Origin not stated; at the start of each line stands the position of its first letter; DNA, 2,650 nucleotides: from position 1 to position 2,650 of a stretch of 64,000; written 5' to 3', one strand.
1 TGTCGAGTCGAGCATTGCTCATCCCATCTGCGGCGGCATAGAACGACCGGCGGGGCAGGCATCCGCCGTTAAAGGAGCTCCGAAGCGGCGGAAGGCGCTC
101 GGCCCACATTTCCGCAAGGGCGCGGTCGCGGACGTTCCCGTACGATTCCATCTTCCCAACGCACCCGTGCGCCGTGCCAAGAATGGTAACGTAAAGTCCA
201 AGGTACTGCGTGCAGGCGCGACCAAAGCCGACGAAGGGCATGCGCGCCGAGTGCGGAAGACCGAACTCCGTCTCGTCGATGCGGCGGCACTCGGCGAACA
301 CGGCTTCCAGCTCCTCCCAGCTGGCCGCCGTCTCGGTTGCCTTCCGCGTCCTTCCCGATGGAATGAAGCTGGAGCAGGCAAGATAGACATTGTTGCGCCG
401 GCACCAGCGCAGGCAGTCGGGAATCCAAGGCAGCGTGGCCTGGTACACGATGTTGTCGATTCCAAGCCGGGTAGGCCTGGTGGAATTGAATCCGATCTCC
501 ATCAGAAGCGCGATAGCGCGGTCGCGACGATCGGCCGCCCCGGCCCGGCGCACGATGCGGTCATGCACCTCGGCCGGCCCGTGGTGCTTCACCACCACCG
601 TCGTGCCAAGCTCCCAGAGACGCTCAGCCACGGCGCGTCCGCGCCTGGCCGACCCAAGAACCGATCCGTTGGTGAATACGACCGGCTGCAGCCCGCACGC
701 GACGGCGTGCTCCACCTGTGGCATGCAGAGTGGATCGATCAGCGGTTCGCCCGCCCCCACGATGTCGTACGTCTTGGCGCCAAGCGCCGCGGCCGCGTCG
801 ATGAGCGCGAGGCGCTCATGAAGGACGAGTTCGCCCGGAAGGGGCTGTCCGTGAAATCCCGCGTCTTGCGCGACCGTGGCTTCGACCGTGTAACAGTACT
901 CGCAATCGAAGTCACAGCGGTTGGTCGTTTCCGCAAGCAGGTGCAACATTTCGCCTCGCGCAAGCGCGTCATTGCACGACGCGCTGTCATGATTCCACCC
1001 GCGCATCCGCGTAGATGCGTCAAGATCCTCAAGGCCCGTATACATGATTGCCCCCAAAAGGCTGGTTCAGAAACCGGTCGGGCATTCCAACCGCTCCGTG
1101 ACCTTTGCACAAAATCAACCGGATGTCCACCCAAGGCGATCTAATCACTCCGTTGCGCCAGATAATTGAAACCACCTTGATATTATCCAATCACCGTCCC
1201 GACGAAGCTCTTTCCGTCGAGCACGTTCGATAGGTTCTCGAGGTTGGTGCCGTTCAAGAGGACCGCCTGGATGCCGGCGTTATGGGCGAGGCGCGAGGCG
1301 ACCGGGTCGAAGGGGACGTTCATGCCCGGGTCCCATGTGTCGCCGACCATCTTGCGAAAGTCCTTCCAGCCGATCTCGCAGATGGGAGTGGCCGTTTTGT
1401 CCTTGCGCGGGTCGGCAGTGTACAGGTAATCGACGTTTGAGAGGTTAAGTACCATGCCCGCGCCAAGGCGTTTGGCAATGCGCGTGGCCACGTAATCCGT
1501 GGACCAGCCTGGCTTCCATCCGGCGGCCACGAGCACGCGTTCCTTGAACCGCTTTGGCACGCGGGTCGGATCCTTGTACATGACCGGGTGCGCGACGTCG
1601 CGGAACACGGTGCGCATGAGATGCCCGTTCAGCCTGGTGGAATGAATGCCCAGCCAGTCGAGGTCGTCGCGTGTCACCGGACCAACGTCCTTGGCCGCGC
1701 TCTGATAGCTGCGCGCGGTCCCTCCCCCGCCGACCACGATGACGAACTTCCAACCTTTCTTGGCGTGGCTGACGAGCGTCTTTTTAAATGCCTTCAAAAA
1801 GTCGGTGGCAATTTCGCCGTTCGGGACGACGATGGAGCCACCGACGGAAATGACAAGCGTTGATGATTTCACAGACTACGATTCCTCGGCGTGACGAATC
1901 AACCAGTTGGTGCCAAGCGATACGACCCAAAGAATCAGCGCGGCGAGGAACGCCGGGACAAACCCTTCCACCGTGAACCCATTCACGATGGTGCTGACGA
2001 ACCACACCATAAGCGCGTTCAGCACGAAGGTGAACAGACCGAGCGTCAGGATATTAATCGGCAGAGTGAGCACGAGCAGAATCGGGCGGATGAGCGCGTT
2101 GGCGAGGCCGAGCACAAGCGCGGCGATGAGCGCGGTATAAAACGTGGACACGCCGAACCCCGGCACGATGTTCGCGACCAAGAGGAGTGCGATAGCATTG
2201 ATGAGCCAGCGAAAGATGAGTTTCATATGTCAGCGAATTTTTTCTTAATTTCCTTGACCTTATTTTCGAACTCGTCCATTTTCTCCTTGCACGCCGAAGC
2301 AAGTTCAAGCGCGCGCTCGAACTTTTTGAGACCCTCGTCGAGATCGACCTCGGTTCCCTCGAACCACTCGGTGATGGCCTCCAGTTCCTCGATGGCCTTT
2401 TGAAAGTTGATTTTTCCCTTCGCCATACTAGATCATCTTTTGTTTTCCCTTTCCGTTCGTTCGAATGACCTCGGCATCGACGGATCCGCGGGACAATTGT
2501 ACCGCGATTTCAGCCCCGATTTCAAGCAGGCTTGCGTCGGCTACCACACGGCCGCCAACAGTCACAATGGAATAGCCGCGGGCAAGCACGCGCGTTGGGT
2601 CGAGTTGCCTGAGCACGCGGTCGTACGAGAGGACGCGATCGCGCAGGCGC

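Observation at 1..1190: Truncated SPASM-domain radical SAM gene at the left edge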

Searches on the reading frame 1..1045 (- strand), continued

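Call 68: search_protein_families(library=pfam, proteins=[P0054, P0055, P0066, P0069, P0109, P0118, P0133, P0134, P0143, P0156], max_evalue=0.001)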
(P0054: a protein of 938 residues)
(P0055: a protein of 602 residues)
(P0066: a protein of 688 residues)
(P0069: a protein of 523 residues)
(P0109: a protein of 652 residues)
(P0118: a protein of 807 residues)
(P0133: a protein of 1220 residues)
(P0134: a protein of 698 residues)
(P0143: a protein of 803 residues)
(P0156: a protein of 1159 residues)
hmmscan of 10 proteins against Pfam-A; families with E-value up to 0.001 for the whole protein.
P0054 (938 aa): 3 families
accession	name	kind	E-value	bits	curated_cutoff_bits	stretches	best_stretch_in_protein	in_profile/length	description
PF04055.27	Radical_SAM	-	2.9e-10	41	29.5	1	619-703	3-90/166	Radical SAM superfamily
PF13353.11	Fer4_12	-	0.00024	21.8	22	0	621-687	13-75/137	4Fe-4S single cluster domain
PF13186.11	SPASM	-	0.00054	20.6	21.5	0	863-917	4-52/67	Iron-sulfur cluster-binding domain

P0055 (602 aa): 3 families
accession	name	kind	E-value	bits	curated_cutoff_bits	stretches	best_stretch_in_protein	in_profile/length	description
PF04055.27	Radical_SAM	-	4.1e-30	105.6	29.5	2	299-440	1-143/166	Radical SAM superfamily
PF13353.11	Fer4_12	-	4.1e-07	30.8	22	0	305-388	15-96/137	4Fe-4S single cluster domain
PF13186.11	SPASM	-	0.00011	22.9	21.5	0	534-575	1-51/67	Iron-sulfur cluster-binding domain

P0066 (688 aa): 4 families
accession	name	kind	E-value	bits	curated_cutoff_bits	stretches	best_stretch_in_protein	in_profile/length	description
PF04055.27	Radical_SAM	-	2.3e-48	165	29.5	2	356-514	1-165/166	Radical SAM superfamily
PF13186.11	SPASM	-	4.6e-19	68.9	21.5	2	256-316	1-67/67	Iron-sulfur cluster-binding domain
PF13353.11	Fer4_12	-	6.1e-19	69.1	22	2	360-465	13-118/137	4Fe-4S single cluster domain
PF00150.24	Cellulase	-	0.00064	19.7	23.5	0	427-498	11-82/272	Cellulase (glycosyl hydrolase family 5)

P0069 (523 aa): 3 families
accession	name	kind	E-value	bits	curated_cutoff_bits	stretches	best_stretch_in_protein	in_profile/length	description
PF04055.27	Radical_SAM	-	2.5e-10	41.2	29.5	1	199-351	3-142/166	Radical SAM superfamily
PF00072.30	Response_reg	-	6.3e-08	33.2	30.2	1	5-110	2-100/111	Response regulator receiver domain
PF13186.11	SPASM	-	1.4e-06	29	21.5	1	443-490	1-52/67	Iron-sulfur cluster-binding domain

P0109 (652 aa): 3 families
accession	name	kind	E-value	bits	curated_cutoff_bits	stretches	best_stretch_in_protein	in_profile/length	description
PF04055.27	Radical_SAM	-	1.5e-13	51.7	29.5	1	334-474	2-145/166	Radical SAM superfamily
PF13186.11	SPASM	-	3.4e-08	34.1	21.5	1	561-621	1-67/67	Iron-sulfur cluster-binding domain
PF13353.11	Fer4_12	-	2.3e-05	25.1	22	1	335-416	11-95/137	4Fe-4S single cluster domain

P0118 (807 aa): 4 families
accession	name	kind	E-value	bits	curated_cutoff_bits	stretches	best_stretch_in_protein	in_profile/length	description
PF04055.27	Radical_SAM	-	1.5e-39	136.3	29.5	2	41-201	2-165/166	Radical SAM superfamily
PF02310.24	B12-binding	-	3.1e-15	56.5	32.1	1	380-496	12-120/121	B12 binding domain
PF13186.11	SPASM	-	1.5e-05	25.6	21.5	1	263-324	1-67/67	Iron-sulfur cluster-binding domain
PF13353.11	Fer4_12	-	4.2e-05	24.3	22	0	46-139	15-115/137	4Fe-4S single cluster domain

P0133 (1220 aa): 3 families
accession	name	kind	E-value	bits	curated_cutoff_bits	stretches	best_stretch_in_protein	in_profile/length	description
PF12706.13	Lactamase_B_2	-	5.3e-16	59.3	27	1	487-714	3-198/200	Beta-lactamase superfamily domain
PF04055.27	Radical_SAM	-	1.1e-11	45.7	29.5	1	870-1013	6-136/166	Radical SAM superfamily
PF00753.33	Lactamase_B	-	9.2e-08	32.7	22.7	1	483-529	14-64/196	Metallo-beta-lactamase superfamily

P0134 (698 aa): 2 families
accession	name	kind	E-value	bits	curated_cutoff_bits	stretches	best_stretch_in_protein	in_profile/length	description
PF04055.27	Radical_SAM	-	4.2e-27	95.8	29.5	2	353-467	3-125/166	Radical SAM superfamily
PF13186.11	SPASM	-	3.8e-09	37.1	21.5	1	580-639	1-66/67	Iron-sulfur cluster-binding domain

P0143 (803 aa): 3 families
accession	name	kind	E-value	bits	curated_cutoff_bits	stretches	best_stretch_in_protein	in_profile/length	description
PF04055.27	Radical_SAM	-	3.1e-27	96.2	29.5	2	494-653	6-165/166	Radical SAM superfamily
PF02310.24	B12-binding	-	5e-15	55.8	32.1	1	19-128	8-120/121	B12 binding domain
PF13186.11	SPASM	-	4.9e-10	40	21.5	1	717-777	1-67/67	Iron-sulfur cluster-binding domain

P0156 (1159 aa): 3 families
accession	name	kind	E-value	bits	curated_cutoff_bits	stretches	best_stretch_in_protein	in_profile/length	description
PF12706.13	Lactamase_B_2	-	2.1e-09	37.7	27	1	427-574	3-147/200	Beta-lactamase superfamily domain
PF04055.27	Radical_SAM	-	8.5e-08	33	29.5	1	808-928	3-111/166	Radical SAM superfamily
PF00753.33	Lactamase_B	-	1.7e-06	28.5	22.7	1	423-468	14-63/196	Metallo-beta-lactamase superfamily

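Call 69: search_protein_families(library=pfam, proteins=[P0162, P0190, P0138, P0148, P0108, P0104, P0144, P0168, P0176, P0182], max_evalue=0.001)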
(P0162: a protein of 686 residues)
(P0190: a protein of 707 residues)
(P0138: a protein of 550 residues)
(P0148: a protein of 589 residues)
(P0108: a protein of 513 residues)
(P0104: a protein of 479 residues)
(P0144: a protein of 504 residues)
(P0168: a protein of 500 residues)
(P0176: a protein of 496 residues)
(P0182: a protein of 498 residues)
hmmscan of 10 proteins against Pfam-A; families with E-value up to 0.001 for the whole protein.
P0162 (686 aa): 3 families
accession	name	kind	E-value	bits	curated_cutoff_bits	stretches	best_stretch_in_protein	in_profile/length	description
PF04055.27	Radical_SAM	-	1.5e-14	55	29.5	1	353-518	2-165/166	Radical SAM superfamily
PF13353.11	Fer4_12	-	4.4e-05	24.2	22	1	356-455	13-117/137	4Fe-4S single cluster domain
PF13186.11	SPASM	-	4.8e-05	24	21.5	1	585-646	1-67/67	Iron-sulfur cluster-binding domain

P0190 (707 aa): 2 families
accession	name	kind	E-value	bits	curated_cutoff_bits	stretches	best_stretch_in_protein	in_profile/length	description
PF04055.27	Radical_SAM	-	1.7e-06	28.8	29.5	1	47-196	5-143/166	Radical SAM superfamily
PF13353.11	Fer4_12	-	8.1e-05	23.4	22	1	45-145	11-107/137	4Fe-4S single cluster domain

P0138 (550 aa): 4 families
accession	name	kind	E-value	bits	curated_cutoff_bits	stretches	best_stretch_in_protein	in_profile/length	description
PF04055.27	Radical_SAM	-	2.2e-21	77.2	29.5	1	67-231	2-166/166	Radical SAM superfamily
PF04073.20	tRNA_edit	-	2.9e-19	69.8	25.5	1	417-541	5-123/123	Aminoacyl-tRNA editing domain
PF13186.11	SPASM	-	4.8e-08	33.6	21.5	1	293-354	1-66/67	Iron-sulfur cluster-binding domain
PF13353.11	Fer4_12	-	1.7e-05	25.6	22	1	70-155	13-101/137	4Fe-4S single cluster domain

P0148 (589 aa): 6 families
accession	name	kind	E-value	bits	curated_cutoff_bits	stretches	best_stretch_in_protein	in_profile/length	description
PF04055.27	Radical_SAM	-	9.1e-15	55.7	29.5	1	39-198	3-165/166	Radical SAM superfamily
PF08242.18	Methyltransf_12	-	1.7e-08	35.5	30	1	408-504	1-96/98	Methyltransferase domain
PF13649.12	Methyltransf_25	-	8.3e-08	33.3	27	1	407-484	1-79/97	Methyltransferase domain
PF13847.12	Methyltransf_31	-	1.1e-05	25.6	27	1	406-525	6-120/145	Methyltransferase domain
PF13186.11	SPASM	-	1.5e-05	25.6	21.5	1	261-308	1-53/67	Iron-sulfur cluster-binding domain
PF00891.24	Methyltransf_2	-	7.2e-05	22.7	22.3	1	403-517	62-173/210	O-methyltransferase domain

P0108 (513 aa): 1 family
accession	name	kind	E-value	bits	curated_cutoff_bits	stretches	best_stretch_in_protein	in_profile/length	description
PF04055.27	Radical_SAM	-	7.8e-12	46.1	29.5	1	185-364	2-165/166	Radical SAM superfamily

P0104 (479 aa): 2 families
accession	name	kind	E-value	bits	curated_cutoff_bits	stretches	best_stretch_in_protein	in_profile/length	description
PF04055.27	Radical_SAM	-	1.8e-13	51.4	29.5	1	143-319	3-164/166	Radical SAM superfamily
PF13186.11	SPASM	-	3.5e-05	24.4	21.5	1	389-436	1-52/67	Iron-sulfur cluster-binding domain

P0144 (504 aa): 3 families
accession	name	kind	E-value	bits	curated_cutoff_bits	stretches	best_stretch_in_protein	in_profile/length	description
PF04055.27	Radical_SAM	-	3.4e-21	76.6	29.5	1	33-165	4-142/166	Radical SAM superfamily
PF13186.11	SPASM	-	3.2e-09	37.4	21.5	1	253-314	1-67/67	Iron-sulfur cluster-binding domain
PF22817.2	ApeP-like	-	2e-05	24.7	27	1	360-499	6-149/158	ApeP dehydratase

P0168 (500 aa): 2 families
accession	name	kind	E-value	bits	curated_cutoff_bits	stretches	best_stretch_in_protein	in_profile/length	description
PF04055.27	Radical_SAM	-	3.4e-24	86.3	29.5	1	33-186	2-161/166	Radical SAM superfamily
PF13186.11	SPASM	-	5e-10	39.9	21.5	1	252-313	1-67/67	Iron-sulfur cluster-binding domain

P0176 (496 aa): 2 families
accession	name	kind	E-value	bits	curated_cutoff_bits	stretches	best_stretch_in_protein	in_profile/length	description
PF04055.27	Radical_SAM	-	1.3e-12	48.7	29.5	1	167-336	3-155/166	Radical SAM superfamily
PF13186.11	SPASM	-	2.5e-05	24.9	21.5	1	420-463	1-48/67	Iron-sulfur cluster-binding domain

P0182 (498 aa): 4 families
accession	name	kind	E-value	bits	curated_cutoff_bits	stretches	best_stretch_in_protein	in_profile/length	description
PF04055.27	Radical_SAM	-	1.8e-20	74.2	29.5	1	33-183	1-156/166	Radical SAM superfamily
PF13186.11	SPASM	-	2.2e-08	34.7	21.5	1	254-314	1-66/67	Iron-sulfur cluster-binding domain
PF22817.2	ApeP-like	-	7.7e-07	29.3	27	1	358-440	9-94/158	ApeP dehydratase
PF13353.11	Fer4_12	-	0.00014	22.6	22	1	37-117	13-98/137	4Fe-4S single cluster domain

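Call 71: find_homologous_proteins(query=L001:11267-11599:+, max_evalue=0.01)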
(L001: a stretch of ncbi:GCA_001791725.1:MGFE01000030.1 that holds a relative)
Query L001:11267-11599:+ (110 aa): 1 proteins with E <= 0.01 among 2 candidates.
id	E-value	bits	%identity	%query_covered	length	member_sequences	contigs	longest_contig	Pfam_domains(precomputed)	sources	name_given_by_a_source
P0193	1.8e-65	236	100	100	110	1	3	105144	-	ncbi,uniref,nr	ncbi:hypothetical protein A2348_05235 [Candidatus Uhrbacteria bacterium RIFOXYB12_FULL_58_10]|uniref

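Call 72: find_encoding_contigs(protein=P0010, flank=4000, max_places=1)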
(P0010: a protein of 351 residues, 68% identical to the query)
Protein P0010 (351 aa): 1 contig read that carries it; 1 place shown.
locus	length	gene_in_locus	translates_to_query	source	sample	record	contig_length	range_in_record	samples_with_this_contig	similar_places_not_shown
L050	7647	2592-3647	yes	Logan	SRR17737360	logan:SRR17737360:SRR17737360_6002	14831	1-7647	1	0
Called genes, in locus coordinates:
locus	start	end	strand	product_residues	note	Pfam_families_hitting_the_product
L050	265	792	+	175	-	PF00466:Ribosomal_L10, PF27436:RL10_C (weak)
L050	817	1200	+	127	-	PF16320:Ribosomal_L12_N, PF00542:Ribosomal_L12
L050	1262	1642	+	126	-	PF07681:DoxX, PF13564:DoxX_2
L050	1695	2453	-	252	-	PF01978:TrmB, PF12802:MarR_2 (weak)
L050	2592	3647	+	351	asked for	PF04055:Radical_SAM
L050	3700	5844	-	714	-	-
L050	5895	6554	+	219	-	PF12840:HTH_20 (weak)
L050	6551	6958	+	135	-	-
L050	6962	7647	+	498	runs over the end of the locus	PF13632:Glyco_trans_2_3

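Call 73: find_encoding_contigs(protein=P0022, flank=4000, max_places=1)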
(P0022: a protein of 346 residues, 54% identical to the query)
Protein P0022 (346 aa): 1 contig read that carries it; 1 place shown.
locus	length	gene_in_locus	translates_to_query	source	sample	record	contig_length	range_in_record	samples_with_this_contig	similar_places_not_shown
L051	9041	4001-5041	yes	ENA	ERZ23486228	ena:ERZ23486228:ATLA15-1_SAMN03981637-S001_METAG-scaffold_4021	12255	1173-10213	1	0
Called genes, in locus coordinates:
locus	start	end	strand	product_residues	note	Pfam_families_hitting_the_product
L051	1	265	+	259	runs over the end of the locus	PF00345:PapD_N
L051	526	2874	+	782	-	-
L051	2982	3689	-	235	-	PF18912:DZR_2, PF00156:Pribosyltran (weak)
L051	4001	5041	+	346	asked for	PF04055:Radical_SAM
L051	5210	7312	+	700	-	PF00122:E1-E2_ATPase, PF00702:Hydrolase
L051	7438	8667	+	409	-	PF04107:GCS2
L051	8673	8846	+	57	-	-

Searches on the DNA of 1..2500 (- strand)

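Call 37: search_rna_families(sources=[L001, L003, L005, L007, L012, L014, L029], threshold=gathering)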
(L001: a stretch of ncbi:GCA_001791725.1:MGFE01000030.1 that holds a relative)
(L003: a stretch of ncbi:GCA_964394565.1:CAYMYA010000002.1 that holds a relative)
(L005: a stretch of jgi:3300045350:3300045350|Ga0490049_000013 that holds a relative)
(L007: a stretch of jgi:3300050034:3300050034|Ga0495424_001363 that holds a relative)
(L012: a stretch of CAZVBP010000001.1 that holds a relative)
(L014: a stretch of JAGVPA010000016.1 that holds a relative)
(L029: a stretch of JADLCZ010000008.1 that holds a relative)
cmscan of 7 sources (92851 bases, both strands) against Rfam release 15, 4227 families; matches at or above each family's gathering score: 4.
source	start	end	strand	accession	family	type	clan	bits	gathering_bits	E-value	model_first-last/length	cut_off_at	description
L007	11067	11140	-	RF00005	tRNA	Gene; tRNA;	CL00001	70.3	29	3.8e-13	1-71/71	no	tRNA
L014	11580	11651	-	RF00005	tRNA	Gene; tRNA;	CL00001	69.4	29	6.5e-13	1-71/71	no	tRNA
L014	11864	11947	-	RF00005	tRNA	Gene; tRNA;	CL00001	57.6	29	1.1e-09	1-71/71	no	tRNA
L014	4843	4924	-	RF00005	tRNA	Gene; tRNA;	CL00001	56.8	29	2e-09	1-71/71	no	tRNA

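Call 38: search_rna_families(source=window, start=1, end=2500, threshold=evalue, max_evalue=1)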
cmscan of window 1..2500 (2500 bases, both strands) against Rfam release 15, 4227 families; matches with E-value up to 1: 0.
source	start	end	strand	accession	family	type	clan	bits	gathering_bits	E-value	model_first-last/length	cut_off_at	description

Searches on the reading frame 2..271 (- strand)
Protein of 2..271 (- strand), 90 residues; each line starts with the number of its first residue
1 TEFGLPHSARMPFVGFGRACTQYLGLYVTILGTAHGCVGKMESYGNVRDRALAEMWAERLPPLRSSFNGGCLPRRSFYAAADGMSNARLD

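Call 51: search_protein_families(library=pfam, proteins=[window:2-271:-], max_evalue=5)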
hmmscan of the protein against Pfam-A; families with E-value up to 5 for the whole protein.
window:2-271:- (90 aa): 1 family
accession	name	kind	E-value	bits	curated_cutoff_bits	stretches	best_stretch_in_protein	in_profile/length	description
PF13186.11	SPASM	-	0.045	14.5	21.5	1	25-58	7-45/67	Iron-sulfur cluster-binding domain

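Call 52: search_protein_families(library=ncbifam, proteins=[window:2-271:-], max_evalue=5)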
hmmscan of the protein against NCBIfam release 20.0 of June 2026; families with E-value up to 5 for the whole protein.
window:2-271:- (90 aa): 1 family
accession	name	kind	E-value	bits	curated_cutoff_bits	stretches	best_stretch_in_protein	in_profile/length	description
TIGR04347.1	pseudo_SAM_Halo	equivalog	0.15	11.3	525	1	42-65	316-339/390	TIGR04347 family pseudo-SAM/SPASM protein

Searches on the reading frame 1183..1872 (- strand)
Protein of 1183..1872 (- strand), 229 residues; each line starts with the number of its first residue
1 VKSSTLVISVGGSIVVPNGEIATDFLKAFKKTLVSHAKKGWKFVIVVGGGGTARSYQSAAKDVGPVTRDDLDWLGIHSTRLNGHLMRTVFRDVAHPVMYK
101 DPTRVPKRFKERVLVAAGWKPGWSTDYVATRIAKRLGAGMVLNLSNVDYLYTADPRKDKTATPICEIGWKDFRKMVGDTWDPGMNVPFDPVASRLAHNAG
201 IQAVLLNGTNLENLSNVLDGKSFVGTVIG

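Call 4: search_protein_families(library=pfam, proteins=[window:1183-1872:-], max_evalue=0.01)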
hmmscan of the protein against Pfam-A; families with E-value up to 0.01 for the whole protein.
window:1183-1872:- (229 aa): 1 family
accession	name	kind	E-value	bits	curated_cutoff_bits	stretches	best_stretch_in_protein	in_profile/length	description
PF00696.33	AA_kinase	-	6.5e-29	101.8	24.9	1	5-207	2-234/234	Amino acid kinase family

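Call 5: search_protein_families(library=ncbifam, proteins=[window:1183-1872:-], max_evalue=0.01)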
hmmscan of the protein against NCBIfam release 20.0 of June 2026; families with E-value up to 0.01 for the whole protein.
window:1183-1872:- (229 aa): 10 families
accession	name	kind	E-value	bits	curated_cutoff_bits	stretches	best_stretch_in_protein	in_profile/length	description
TIGR02076.1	pyrH_arch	equivalog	3.6e-51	173.9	158.05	1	7-228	2-221/222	UMP kinase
TIGR02075.1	pyrH_bact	equivalog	2.6e-13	50.1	243.9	1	20-223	20-228/233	UMP kinase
NF040647.1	IPPK_Arch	equivalog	3.5e-09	36.3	120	1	124-228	153-259/259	isopentenyl phosphate kinase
TIGR01027.1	proB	equivalog_domain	6.1e-09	35.5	186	1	126-227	146-250/363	glutamate 5-kinase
TIGR00761.1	argB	equivalog_domain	1.8e-05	24.4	151.3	0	6-52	2-41/231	acetylglutamate kinase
NF006234.1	PRK08373.1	subfamily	0.00022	20.5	237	1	125-161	188-224/338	aspartate kinase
TIGR01092.1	P5CS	equivalog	0.00034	18.9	796.75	1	123-227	167-272/715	delta l-pyrroline-5-carboxylate synthetase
TIGR00656.1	asp_kin_monofn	equivalog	0.0019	17.3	402.25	1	125-175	160-210/407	aspartate kinase, monofunctional class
TIGR00746.1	arcC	equivalog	0.0088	15.1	358.25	0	126-228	211-307/309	carbamate kinase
NF005153.0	PRK06635.1-1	equivalog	0.01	14.9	585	0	125-174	154-203/421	aspartate kinase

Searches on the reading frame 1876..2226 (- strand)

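Call 4: search_protein_families(library=pfam, proteins=[window:1876-2226:-], max_evalue=0.01)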
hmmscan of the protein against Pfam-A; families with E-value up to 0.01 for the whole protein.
window:1876-2226:- (116 aa): 1 family
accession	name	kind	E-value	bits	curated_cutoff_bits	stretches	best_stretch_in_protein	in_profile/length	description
PF04020.18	Phage_holin_4_2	-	3.5e-34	118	28.8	1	1-103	1-103/105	Mycobacterial 4 TMS phage holin, superfamily IV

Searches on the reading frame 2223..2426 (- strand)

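Call 4: search_protein_families(library=pfam, proteins=[window:2223-2426:-], max_evalue=0.01)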
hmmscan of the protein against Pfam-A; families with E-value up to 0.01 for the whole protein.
window:2223-2426:- (67 aa): 3 families
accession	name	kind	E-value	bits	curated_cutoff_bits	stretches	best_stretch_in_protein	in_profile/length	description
PF02609.21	Exonuc_VII_S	-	6.1e-12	45.8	24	1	8-58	1-51/52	Exonuclease VII small subunit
PF20503.3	DUF6730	-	0.0026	19.1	27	1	7-64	17-73/82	Family of unknown function (DUF6730)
PF03763.18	Remorin_C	-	0.0034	17.6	29.7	1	9-63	20-72/107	Remorin, C-terminal region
